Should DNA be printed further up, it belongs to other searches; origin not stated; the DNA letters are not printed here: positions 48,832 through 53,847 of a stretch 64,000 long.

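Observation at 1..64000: Highly iterated non-palindromic octamer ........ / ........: about 100 exact copies in 64 kb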

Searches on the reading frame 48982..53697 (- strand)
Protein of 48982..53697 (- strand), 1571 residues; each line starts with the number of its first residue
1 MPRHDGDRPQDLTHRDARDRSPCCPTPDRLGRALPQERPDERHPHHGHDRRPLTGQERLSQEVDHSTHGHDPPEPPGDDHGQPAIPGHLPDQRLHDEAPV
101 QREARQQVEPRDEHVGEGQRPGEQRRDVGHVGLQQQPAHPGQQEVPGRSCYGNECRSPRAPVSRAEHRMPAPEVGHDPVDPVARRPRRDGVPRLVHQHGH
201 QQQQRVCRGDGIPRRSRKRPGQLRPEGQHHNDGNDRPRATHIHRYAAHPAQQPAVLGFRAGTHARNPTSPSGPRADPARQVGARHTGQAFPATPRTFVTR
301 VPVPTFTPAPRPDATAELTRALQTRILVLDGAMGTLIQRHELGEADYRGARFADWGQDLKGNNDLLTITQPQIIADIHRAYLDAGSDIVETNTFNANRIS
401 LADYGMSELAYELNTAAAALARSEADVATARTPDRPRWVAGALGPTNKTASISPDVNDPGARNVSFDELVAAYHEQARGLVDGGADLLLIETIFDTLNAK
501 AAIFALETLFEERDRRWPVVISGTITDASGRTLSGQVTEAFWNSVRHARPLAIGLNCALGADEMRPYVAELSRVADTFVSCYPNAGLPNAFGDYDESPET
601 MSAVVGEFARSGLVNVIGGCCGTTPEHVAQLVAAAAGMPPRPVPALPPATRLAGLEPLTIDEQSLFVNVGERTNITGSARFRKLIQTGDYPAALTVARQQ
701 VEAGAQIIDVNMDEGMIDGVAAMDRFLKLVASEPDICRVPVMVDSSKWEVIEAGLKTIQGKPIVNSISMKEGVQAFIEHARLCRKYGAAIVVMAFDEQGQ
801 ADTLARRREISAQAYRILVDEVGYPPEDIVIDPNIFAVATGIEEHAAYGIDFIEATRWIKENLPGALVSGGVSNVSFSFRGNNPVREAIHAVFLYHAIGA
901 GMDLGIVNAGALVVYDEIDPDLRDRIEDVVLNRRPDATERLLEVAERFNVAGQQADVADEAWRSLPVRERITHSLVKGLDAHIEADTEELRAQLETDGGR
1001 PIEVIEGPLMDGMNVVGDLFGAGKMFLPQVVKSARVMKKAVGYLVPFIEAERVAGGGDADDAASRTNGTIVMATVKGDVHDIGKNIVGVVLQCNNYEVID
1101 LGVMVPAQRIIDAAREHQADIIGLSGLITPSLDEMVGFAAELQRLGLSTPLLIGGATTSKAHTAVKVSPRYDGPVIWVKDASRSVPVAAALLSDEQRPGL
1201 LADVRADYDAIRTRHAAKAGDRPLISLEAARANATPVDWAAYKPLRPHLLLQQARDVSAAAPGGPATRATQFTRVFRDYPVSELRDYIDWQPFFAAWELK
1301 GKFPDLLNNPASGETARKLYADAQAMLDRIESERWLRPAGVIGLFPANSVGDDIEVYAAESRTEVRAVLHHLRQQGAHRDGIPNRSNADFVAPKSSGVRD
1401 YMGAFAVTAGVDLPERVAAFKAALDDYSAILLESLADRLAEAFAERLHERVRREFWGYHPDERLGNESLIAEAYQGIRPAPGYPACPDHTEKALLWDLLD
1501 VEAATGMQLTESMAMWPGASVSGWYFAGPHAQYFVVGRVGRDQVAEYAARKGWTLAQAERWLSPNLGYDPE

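Call 6: search_protein_families(library=pfam, proteins=[window:48982-53697:-])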
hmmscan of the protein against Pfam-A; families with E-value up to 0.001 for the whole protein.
window:48982-53697:- (1571 aa): 5 families
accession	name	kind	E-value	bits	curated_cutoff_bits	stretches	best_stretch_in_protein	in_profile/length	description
PF02965.22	Met_synt_B12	-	6e-123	410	25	1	1281-1552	2-273/273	Vitamin B12 dependent methionine synthase, activation domain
PF02574.22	S-methyl_trans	-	2.8e-97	326.4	22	1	327-634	1-282/283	Homocysteine S-methyltransferase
PF00809.28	Pterin_bind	-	1.2e-59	202.4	25.5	1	670-908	1-244/244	Pterin binding enzyme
PF02607.22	B12-binding_2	-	5.4e-23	81.4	23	1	967-1044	1-73/74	B12 binding domain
PF02310.24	B12-binding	-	8.8e-20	71.2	32.1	1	1069-1161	2-94/121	B12 binding domain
